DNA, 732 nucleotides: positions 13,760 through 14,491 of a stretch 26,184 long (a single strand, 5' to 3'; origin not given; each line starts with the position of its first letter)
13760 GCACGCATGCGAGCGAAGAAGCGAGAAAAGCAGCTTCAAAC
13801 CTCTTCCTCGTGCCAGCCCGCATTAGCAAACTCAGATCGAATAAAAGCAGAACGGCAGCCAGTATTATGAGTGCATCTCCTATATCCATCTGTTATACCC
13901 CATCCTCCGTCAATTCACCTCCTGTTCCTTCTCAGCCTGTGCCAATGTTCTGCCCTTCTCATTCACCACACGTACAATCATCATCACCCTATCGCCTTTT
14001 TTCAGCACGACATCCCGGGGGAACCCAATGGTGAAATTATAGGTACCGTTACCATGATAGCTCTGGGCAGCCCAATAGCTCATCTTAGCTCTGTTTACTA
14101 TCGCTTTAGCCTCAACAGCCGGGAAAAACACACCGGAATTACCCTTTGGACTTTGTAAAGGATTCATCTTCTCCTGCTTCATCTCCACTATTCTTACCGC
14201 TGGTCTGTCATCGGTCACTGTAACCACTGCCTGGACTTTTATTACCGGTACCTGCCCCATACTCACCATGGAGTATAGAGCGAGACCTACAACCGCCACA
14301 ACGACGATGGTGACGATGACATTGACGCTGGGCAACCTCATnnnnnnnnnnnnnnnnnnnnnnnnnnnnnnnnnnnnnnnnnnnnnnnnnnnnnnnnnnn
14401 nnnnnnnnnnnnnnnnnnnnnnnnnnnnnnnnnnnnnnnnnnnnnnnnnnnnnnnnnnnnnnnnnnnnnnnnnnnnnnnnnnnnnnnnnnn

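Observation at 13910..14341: Unrecognised 143-aa membrane-anchored protein translationally coupled between a pentahaem cytochrome and CcmF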

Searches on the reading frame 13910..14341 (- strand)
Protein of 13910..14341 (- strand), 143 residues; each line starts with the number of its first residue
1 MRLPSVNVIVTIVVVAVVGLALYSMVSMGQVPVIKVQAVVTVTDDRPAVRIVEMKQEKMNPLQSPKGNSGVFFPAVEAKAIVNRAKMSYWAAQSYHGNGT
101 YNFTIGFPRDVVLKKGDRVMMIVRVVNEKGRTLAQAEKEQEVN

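Call 3: search_protein_families(library=pfam, proteins=[window:13910-14341:-], max_evalue=1)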
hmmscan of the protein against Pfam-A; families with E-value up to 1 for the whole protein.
window:13910-14341:- (143 aa): 2 families
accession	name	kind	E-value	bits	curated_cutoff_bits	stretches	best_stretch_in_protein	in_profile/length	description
PF12669.12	FeoB_associated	-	0.0036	18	27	1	7-27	2-22/44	FeoB-associated Cys-rich membrane protein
PF09171.15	AGOG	-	0.029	14.2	26.1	1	76-132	138-195/248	N-glycosylase/DNA lyase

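Call 4: search_protein_families(library=ncbifam, proteins=[window:13910-14341:-], max_evalue=1)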
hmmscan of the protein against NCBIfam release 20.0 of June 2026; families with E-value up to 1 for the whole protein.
window:13910-14341:- (143 aa): 0 families

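Call 6: find_homologous_proteins(query=window:13910-14341:-, max_evalue=0.01)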
Query window:13910-14341:- (143 aa): 17 proteins with E <= 0.01 among 52 candidates.
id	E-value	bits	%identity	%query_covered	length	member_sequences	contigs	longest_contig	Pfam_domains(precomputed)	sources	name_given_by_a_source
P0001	1.4e-83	295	99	100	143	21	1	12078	-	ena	-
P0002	1.5e-74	266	90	100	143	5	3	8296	-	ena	-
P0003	1.9e-73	262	88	100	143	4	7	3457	-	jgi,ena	-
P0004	3.7e-73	261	88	100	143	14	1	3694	-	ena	-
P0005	1.4e-59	218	74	96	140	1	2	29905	-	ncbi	-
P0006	9.2e-48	179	60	99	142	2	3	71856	-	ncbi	-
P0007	1.7e-38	149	59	73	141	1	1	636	-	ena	-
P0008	2.0e-37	146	57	78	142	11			-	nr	nr:hypothetical secreted protein [uncultured archaeon]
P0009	2.4e-37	146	57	73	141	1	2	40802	-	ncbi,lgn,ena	-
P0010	5.4e-37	145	53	83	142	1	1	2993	-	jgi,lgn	-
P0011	6.3e-37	144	52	90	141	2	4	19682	-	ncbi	-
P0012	6.1e-35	138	48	92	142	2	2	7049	-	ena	-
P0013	1.7e-32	130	51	76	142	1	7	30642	-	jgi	jgi:hypothetical protein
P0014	1.9e-32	130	47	92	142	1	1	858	-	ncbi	-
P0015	3.1e-26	110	51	71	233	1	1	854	-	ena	-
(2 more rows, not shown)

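Call 10: find_encoding_contigs(protein=P0006, flank=8000, max_places=3)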
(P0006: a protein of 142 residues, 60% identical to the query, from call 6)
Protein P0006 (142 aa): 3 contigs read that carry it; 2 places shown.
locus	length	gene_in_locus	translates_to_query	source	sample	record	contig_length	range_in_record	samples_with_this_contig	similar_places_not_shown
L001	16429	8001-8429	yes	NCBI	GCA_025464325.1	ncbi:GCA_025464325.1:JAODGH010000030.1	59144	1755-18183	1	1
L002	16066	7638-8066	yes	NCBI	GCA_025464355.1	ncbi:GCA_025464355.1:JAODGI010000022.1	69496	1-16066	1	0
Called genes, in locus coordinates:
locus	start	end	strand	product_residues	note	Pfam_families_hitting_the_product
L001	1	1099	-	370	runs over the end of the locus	PF03193:RsgA_GTPase (faint), PF00009:GTP_EFTU (faint), PF00350:Dynamin_N (faint), PF01926:MMR_HSR1, PF02421:FeoB_N, PF16897:MMR_HSR1_Xtn, PF02824:TGS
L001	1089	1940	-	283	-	PF00448:SRP54 (faint), PF16575:CLP1_P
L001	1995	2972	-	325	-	PF01866:Diphthamide_syn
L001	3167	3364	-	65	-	-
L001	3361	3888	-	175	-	PF06695:Sm_multidrug_ex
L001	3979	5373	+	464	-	PF02878:PGM_PMM_I, PF02879:PGM_PMM_II, PF02880:PGM_PMM_III, PF00408:PGM_PMM_IV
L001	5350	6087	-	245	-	PF01416:PseudoU_synth_1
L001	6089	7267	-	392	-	PF00696:AA_kinase, PF01472:PUA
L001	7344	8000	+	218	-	PF02085:Cytochrom_CIII (faint), PF14537:Cytochrom_c3_2 (faint), PF14522:Cytochrome_C7 (weak)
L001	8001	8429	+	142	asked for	-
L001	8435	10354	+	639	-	PF01578:Cytochrom_C_asm, PF16327:CcmF_C (weak)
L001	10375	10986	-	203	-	PF03264:Cytochrom_NNT, PF14522:Cytochrome_C7 (faint), PF14537:Cytochrom_c3_2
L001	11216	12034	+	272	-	PF07728:AAA_5, PF08406:CbbQ_C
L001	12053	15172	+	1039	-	PF00092:VWA, PF13519:VWA_2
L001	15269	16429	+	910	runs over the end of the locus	PF01411:tRNA-synt_2c, PF07973:tRNA_SAD, PF02272:DHHA1 (weak)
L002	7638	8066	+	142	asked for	-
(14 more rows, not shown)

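Call 11: find_encoding_contigs(protein=P0009, flank=8000, max_places=3)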
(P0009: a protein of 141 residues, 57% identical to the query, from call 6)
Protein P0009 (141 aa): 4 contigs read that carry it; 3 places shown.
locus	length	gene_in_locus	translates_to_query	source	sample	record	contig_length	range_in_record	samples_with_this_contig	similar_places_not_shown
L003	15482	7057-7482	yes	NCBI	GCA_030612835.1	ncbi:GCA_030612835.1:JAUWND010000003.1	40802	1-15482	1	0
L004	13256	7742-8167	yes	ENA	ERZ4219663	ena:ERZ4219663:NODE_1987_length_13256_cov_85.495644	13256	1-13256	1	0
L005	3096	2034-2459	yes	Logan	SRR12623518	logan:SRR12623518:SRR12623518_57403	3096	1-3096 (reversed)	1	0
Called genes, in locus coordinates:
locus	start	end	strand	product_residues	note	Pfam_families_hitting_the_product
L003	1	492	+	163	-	?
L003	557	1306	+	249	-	PF14537:Cytochrom_c3_2 (faint)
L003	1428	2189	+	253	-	PF14522:Cytochrome_C7 (faint)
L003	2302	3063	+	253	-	PF00717:Peptidase_S24 (faint), PF10502:Peptidase_S26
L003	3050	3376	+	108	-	-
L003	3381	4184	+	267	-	-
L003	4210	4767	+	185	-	-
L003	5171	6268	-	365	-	-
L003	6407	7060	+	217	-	PF02085:Cytochrom_CIII (faint), PF14522:Cytochrome_C7 (faint), PF14537:Cytochrom_c3_2 (faint)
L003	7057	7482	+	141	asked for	-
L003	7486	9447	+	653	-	PF01578:Cytochrom_C_asm, PF16327:CcmF_C (weak)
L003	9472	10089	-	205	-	-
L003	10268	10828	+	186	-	PF04893:Yip1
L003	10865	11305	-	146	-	PF08279:HTH_11 (faint), PF13404:HTH_AsnC-type, PF13412:HTH_24, PF22451:NirdL-like_HTH (faint), PF01037:AsnC_trans_reg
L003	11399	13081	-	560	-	PF00749:tRNA-synt_1c, PF03950:tRNA-synt_1c_C, PF20974:tRNA-synt_1c_C2 (faint)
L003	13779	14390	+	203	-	-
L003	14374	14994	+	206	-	-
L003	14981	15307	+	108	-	PF13601:HTH_34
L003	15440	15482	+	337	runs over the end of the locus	PF00963:Cohesin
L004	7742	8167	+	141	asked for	-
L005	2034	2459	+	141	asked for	-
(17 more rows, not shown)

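Call 12: find_related_loci(query=A1, collection=genome_contigs, flank=6000)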
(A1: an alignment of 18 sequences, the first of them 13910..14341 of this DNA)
Query A1 (143 aa) in genome_contigs; peptide patterns used: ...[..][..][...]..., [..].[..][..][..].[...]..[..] (x = any residue, [..] = any of these).
36 stretches matched a pattern; 16 encode a relative of the query (tblastn E <= 1e-3); 16 distinct loci.
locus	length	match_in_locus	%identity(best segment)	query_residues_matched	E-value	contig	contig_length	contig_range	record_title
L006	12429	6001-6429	89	1-143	1e-72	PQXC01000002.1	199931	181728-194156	MAG: Candidatus Methanophagaceae archaeon isolate G60ANME1 NODE_2_length_199931_cov_12.0983, whole genome shotgun sequen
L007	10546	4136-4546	74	6-142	7e-63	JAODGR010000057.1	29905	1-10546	MAG: Methanosarcinales archaeon isolate Barite_M2_B26-AMOR_3 15AGR09BS_contig_216, whole genome shotgun sequence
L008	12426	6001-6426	60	1-142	8e-55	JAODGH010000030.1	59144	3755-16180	MAG: Methanosarcinales archaeon isolate INS_M10_B59-AMOR_5b 1-CGB6-2_contig_1963, whole genome shotgun sequence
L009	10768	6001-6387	53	7-135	3e-44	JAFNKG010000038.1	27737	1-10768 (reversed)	MAG: Methanophagales archaeon isolate CR_Bin_179 NODE_51_length_27737_cov_30.394143, whole genome shotgun sequence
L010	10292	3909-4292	53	8-135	4e-44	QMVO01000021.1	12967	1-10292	MAG: Methanosarcinales archaeon isolate B64_G16 B64_Guay16_scaffold_03133, whole genome shotgun sequence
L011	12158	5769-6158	54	7-135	9e-44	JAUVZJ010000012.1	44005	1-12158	MAG: Methanophagales archaeon isolate CSMAG_1265 CSMAG_1265_k141_1106216_length_44005_cov_154.2684, whole genome shotgun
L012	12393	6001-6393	50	8-138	1e-43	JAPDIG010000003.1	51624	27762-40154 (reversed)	MAG: Methanophagales archaeon isolate FWG147 FWG147_ANME1qexz01_contig003_0051624bp, whole genome shotgun sequence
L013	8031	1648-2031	52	8-135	8e-43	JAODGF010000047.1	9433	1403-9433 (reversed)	MAG: Methanosarcinales archaeon isolate Barite_M3_B26-AMOR_1a CH2_P1_17ROV21_contig_6381, whole genome shotgun sequence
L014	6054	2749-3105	54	20-138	3e-41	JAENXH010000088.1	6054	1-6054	MAG: Methanosarcinales archaeon isolate 14_8_m_bin28 NODE_88_length_6054_cov_12.012381, whole genome shotgun sequence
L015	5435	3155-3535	51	7-133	4e-41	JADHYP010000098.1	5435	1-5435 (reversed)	MAG: Candidatus Syntrophoarchaeum sp. isolate BS750m-G82 BS-750m-C32278, whole genome shotgun sequence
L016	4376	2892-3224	54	24-134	2e-39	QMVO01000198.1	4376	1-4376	MAG: Methanosarcinales archaeon isolate B64_G16 B64_Guay16_scaffold_23691, whole genome shotgun sequence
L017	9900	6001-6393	50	8-135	2e-37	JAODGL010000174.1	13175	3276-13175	MAG: Methanosarcinales archaeon isolate Flange_M5_B8-AMOR_1b 1-CGB-Flange_contig_486, whole genome shotgun sequence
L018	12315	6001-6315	57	30-134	4e-37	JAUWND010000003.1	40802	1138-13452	MAG: Methanophagales archaeon isolate CSMAG_2415 CSMAG_2415_k141_185246_length_40802_cov_13.9926, whole genome shotgun s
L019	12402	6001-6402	47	5-138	7e-37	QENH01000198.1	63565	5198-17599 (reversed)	Methanophagales archaeon isolate CONS3730B06UFb1 Ga0123266_1004, whole genome shotgun sequence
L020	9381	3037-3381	54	19-133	4e-36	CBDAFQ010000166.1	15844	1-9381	MAG: uncultured ANME-1 euryarchaeote isolate MAG_104 genome assembly, contig: k141_423430, whole genome shotgun sequence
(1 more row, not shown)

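Call 13: predict_structure(alignment_id=A1)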
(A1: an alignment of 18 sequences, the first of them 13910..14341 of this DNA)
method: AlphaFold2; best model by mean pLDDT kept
length: 143 residues; sequences in the alignment: 18
mean_pLDDT: 77.5   pTM: 0.66
mean pLDDT of the five models: 77.5, 77.2, 76.4, 75.8, 75.7
residues with pLDDT >= 90: 14; 70-90: 87; 50-70: 40; < 50: 2
segments of 3 or more residues with pLDDT < 50: none
pLDDT, mean of each block of 10 residues (from residue 1): 71 86 68 86 88 86 57 72 66 68 77 83 85 91 83
secondary structure, 60 per line:
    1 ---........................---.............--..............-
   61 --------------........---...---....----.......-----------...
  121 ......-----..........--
elements in order: H4-27 E31-43 E46-59 E75-82 E86-88 E92-95 E100-106 E118-126 E132-141
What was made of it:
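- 14261..14329 (-): N-terminal membrane anchor (residues 5-27). Its sequence is poorly conserved and is replaced by a lipobox-type signal (..SGC / ..CGC) in many homologues. AF2 helix at residues 4-27 in call 13.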

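Call 15: search_protein_representatives(protein=window:13910-14341:-)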
Query: 143 residues. Proteins with E-value up to 0.001 (for the whole library): 45; up to 1e-10: 14; up to 1e-30: 1. The best 45 are listed.
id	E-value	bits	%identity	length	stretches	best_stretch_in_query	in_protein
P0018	9.3e-31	122.8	53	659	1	26-134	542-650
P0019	7.6e-29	116.6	45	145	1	7-137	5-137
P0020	2.3e-25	105.3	41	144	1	11-131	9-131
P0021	8.4e-25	103.5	47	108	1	37-138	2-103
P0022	3.2e-24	101.6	41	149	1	13-138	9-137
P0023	1.4e-22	96.4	52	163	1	13-137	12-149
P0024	1.4e-20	89.8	39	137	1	13-133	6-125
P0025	5.6e-16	75.0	36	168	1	10-137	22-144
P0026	3.1e-15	72.6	56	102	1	73-135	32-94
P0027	3.6e-13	65.9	38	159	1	6-133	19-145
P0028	1.3e-12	64.1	30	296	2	8-116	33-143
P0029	1.7e-12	63.7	31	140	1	26-137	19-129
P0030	5.0e-11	59.0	32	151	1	10-134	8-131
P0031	1.0e-10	58.0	26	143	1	8-130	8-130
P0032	3.6e-10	56.2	27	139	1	12-138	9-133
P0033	7.6e-10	55.2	35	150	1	8-134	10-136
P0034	1.1e-09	54.7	32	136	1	18-137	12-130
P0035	4.9e-09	52.5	26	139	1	7-135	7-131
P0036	5.7e-09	52.3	31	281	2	9-132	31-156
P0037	6.3e-09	52.2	32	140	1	9-133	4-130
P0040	1.2e-07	48.1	26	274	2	6-137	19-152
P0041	2.0e-07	47.3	23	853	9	40-106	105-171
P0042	2.2e-07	47.2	29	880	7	69-106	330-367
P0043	1.9e-06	44.2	28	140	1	8-138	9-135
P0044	2.3e-06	43.9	22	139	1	10-131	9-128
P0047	3.5e-06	43.3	28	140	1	7-132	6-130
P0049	1.2e-05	41.6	24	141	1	9-131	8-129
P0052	4.4e-05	39.8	23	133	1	12-134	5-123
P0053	7.5e-05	39.0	30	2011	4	95-136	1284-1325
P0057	1.1e-04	38.5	24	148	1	5-135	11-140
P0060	3.8e-04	36.7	31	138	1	7-133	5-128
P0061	5.0e-04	36.4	36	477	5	66-119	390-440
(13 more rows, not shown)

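Call 16: search_protein_families(library=pfam, proteins=[P0018, P0041, P0042, P0053, P0061, P0028, P0036, P0040, P0025, P0031], max_evalue=0.01)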
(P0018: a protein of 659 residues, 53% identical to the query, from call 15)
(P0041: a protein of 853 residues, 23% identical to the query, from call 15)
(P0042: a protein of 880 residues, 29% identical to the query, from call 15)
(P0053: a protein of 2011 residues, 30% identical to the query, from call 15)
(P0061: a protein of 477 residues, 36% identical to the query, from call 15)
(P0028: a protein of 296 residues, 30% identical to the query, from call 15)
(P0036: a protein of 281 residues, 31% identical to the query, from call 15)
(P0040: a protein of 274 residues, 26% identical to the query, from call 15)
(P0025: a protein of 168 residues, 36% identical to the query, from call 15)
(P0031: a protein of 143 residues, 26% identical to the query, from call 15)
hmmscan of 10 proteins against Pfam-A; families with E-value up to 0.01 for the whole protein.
P0018 (659 aa): 2 families
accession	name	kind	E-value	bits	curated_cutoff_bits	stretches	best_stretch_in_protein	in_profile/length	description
PF15902.12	Sortilin-Vps10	-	2.1e-15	56.9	33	2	380-498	2-112/446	Sortilin, neurotensin receptor 3,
PF14870.12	PSII_BNR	-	5.5e-05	23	27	0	378-439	81-139/303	Photosynthesis system II assembly factor YCF48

P0041 (853 aa): 12 families
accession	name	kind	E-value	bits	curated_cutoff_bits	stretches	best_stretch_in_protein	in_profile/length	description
PF17892.7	Cadherin_5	-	2.8e-210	681.7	26.5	9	372-462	1-98/98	Cadherin-like domain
PF17963.7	Big_9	-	9.9e-205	664.6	23.6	9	373-460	1-89/89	Bacterial Ig domain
PF17803.7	Cadherin_4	-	8.5e-184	596.9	25.1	9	271-334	1-67/71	Bacterial cadherin-like domain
PF19076.6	CshA_repeat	-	5.9e-18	65.9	27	0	201-257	26-81/103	Surface adhesin CshA repetitive domain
PF16323.11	DUF4959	-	8.7e-14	52.2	32.9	0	429-449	23-43/106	Domain of unknown function (DUF4959)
PF23023.1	Anti-Pycsar_Apyc1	-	8.7e-09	35.6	50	0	440-475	181-216/250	Anti-Pycsar protein Apyc1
PF19217.5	CoV_NSP4_N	-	1.2e-06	28.3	25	0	503-539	76-112/353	Coronavirus replicase NSP4, N-terminal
PF19812.4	DUF6295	-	4.7e-06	27.2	25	0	82-128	10-56/87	Family of unknown function (DUF6295)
PF22149.1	Tt1219-like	-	4.2e-05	23.6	27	0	250-292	56-98/191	Type IV pilin Tt1219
PF18962.6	Por_Secre_tail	-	6e-05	23.7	27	0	310-348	5-44/75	Secretion system C-terminal sorting domain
PF13573.12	SprB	-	0.0001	22.3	28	0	70-82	24-36/37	SprB repeat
PF19212.5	CoV_NSP2_C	-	0.0085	16.7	25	0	575-615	52-92/116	Coronavirus replicase NSP2, C-terminal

P0042 (880 aa): 20 families
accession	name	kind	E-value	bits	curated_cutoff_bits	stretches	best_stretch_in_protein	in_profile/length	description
PF00028.23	Cadherin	-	8.3e-39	132.3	28.8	3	13-68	41-91/93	Cadherin domain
PF19077.6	Big_13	-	1.8e-25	89.8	27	1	34-67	67-100/102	Bacterial Ig-like domain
PF22352.2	K319L-like_PKD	-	1.8e-21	76.4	27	0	570-595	58-83/84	K319L-like, PKD domain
PF00630.25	Filamin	-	1.6e-18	67.7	26.9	0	569-611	18-58/93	Filamin/ABP280 repeat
PF07495.19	Y_Y_Y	-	3.9e-14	52.7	26.6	0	467-492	39-63/65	Y_Y_Y domain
PF05345.18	He_PIG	-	1.1e-13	51.8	24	0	17-67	53-95/96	Putative Ig domain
PF01835.25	MG2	-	3.2e-13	50.3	32.8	0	148-209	15-74/96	MG2 domain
PF17963.7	Big_9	-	1.2e-10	42.6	23.6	0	503-594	5-88/89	Bacterial Ig domain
PF18981.6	InlK_D3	-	5e-10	39.8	25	0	31-67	39-75/75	Internalin K domain (D3/D4)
PF15418.12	DUF4625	-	8.3e-10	39.5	27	0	31-67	96-130/131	Domain of unknown function (DUF4625)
PF17964.7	Big_10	-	1.2e-09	39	22.9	0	22-69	33-80/164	Bacterial Ig domain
PF24547.1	DUF7601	-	1.6e-09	38.8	27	0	39-73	15-49/116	Domain of unknown function (DUF7601)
PF22942.1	DUF7025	-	2.5e-09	37.7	27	0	30-73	42-85/100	Domain of unknown function (DUF7025)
PF13750.12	Big_3_3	-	6.8e-09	36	27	0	466-486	122-142/157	Bacterial Ig-like domain (group 3)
PF09134.16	Invasin_D3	-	4.3e-08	34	33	0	676-714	18-56/98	Invasin, domain 3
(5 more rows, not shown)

P0053 (2011 aa): 10 families
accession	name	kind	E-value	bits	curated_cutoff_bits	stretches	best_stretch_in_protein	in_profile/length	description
PF17966.7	Muc_B2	-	6.9e-45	152.1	23.5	7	1402-1489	9-99/100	Muc B2-like domain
PF17883.6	MBG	-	3.4e-25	88.8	23.3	3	224-322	4-96/97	MBG domain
PF06458.18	MucBP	-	4.4e-19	69.4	23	1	948-1020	2-62/63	MucBP domain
PF18877.6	SSSPR-51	-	3.1e-13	49.8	27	0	1638-1653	19-34/48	SSSPR-51 domain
PF19258.4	KxYKxGKxW_sig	-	7.1e-11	42.3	23.6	1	15-53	1-39/41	KxYKxGKxW signal peptide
PF00746.26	Gram_pos_anchor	-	1.6e-06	28.4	20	1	1973-2003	3-33/43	LPXTG cell wall anchor motif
PF21443.2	G3P_pilus-bind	-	2.3e-06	28.2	27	0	1498-1526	15-43/105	G3P, pilus binding domain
PF20893.2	DUF6845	-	0.00096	19.8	27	0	1203-1237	20-54/149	Domain of unknown function (DUF6845)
PF16514.10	NADH-UOR_E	-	0.0013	19.4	25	0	1587-1608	37-58/74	putative NADH-ubiquinone oxidoreductase chain E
PF01054.23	MMTV_SAg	-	0.0079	16.9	25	0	1656-1683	45-72/92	Mouse mammary tumour virus superantigen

P0061 (477 aa): 4 families
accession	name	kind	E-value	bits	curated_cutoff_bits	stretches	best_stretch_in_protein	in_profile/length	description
PF16640.11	Big_3_5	-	2.5e-16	60.4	35.5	5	21-83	20-88/88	Bacterial Ig-like domain (group 3)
PF18887.5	MBG_3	-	6.5e-09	36.2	25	0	369-437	14-71/72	MBG domain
PF06623.16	MHC_I_C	-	0.0014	18.8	20.4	0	54-63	4-13/28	MHC_I C-terminus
PF19403.5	SpaA_2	-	0.0026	18.7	25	0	38-75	37-72/96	Prealbumin-like fold domain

P0028 (296 aa): 0 families

P0036 (281 aa): 0 families

P0040 (274 aa): 1 family
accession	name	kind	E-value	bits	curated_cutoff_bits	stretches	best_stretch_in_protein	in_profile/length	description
PF22708.2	S1CSD-TOTE-1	-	0.0023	17.8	27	0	216-256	22-59/65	S1/CSD-like domain 1 of the TOTE conflict systems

P0025 (168 aa): 0 families

P0031 (143 aa): 0 families

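Call 17: fold_search(model_id=the predicted structure, library=pdb)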
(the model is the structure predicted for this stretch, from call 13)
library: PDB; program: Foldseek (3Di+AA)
matches with E <= 10: 1570; with E <= 0.001: 0
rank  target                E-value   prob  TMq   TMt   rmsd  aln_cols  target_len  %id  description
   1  3p1v_B                2.2e-03  1.00  0.45  0.18   6.9       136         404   13  Crystal structure of a metallo-endopeptidases (BACOVA_00663) from Bacteroides ovatus at 1.93 A resolution (released 2010-10-27)
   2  9qdi_E                2.2e-03  1.00  0.43  0.18   7.5       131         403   10  Crystal structure of BF3526 peptidase from Bacteroides fragilis in complex with a peptide (released 2025-07-16)
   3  9qdi_G                2.3e-03  1.00  0.43  0.18   7.4       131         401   10  Crystal structure of BF3526 peptidase from Bacteroides fragilis in complex with a peptide (released 2025-07-16)
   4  3p1v_A                2.6e-03  1.00  0.45  0.18   6.9       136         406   13  Crystal structure of a metallo-endopeptidases (BACOVA_00663) from Bacteroides ovatus at 1.93 A resolution (released 2010-10-27)
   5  9qdi_A                2.9e-03  1.00  0.43  0.18   7.6       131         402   10  Crystal structure of BF3526 peptidase from Bacteroides fragilis in complex with a peptide (released 2025-07-16)
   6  9qdi_D                3.0e-03  1.00  0.43  0.18   7.4       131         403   10  Crystal structure of BF3526 peptidase from Bacteroides fragilis in complex with a peptide (released 2025-07-16)
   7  9qdi_C                3.2e-03  1.00  0.43  0.18   7.4       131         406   10  Crystal structure of BF3526 peptidase from Bacteroides fragilis in complex with a peptide (released 2025-07-16)
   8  9qdi_B                3.8e-03  1.00  0.43  0.18   7.7       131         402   10  Crystal structure of BF3526 peptidase from Bacteroides fragilis in complex with a peptide (released 2025-07-16)
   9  4df9_A                5.1e-03  1.00  0.43  0.18   7.7       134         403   10  Crystal structure of a putative peptidase (BF3526) from Bacteroides fragilis NCTC 9343 at 2.17 A resolution (released 2012-02-15)
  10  4df9_F                5.7e-03  1.00  0.41  0.17   6.4       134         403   10  Crystal structure of a putative peptidase (BF3526) from Bacteroides fragilis NCTC 9343 at 2.17 A resolution (released 2012-02-15)
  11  4df9_C                6.1e-03  1.00  0.44  0.18   7.4       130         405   12  Crystal structure of a putative peptidase (BF3526) from Bacteroides fragilis NCTC 9343 at 2.17 A resolution (released 2012-02-15)
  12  4df9_D                9.1e-03  0.99  0.44  0.18   7.4       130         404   12  Crystal structure of a putative peptidase (BF3526) from Bacteroides fragilis NCTC 9343 at 2.17 A resolution (released 2012-02-15)
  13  4df9_E                9.6e-03  0.99  0.43  0.18   7.7       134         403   10  Crystal structure of a putative peptidase (BF3526) from Bacteroides fragilis NCTC 9343 at 2.17 A resolution (released 2012-02-15)
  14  1d5z_B                1.1e-02  0.99  0.35  0.29  10.1       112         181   11  X-RAY CRYSTAL STRUCTURE OF HLA-DR4 COMPLEXED WITH PEPTIDOMIMETIC AND SEB (released 2000-06-28)
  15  1d6e_B                1.4e-02  0.97  0.32  0.27  10.5       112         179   12  CRYSTAL STRUCTURE OF HLA-DR4 COMPLEX WITH PEPTIDOMIMETIC AND SEB (released 2000-06-28)
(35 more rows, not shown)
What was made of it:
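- Tried and rejected: Its Foldseek hits were diluted by the TM helix (calls 13, 17).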

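Call 20: find_encoding_contigs(protein=P0031, flank=6000, max_places=3)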
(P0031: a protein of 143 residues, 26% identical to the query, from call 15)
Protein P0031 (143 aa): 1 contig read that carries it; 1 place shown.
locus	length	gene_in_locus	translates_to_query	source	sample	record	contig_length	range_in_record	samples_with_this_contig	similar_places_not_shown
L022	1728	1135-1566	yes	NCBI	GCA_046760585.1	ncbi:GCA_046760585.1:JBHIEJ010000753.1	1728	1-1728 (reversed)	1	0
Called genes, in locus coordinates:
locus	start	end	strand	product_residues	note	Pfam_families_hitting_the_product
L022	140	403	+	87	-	-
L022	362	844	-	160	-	-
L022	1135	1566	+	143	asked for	-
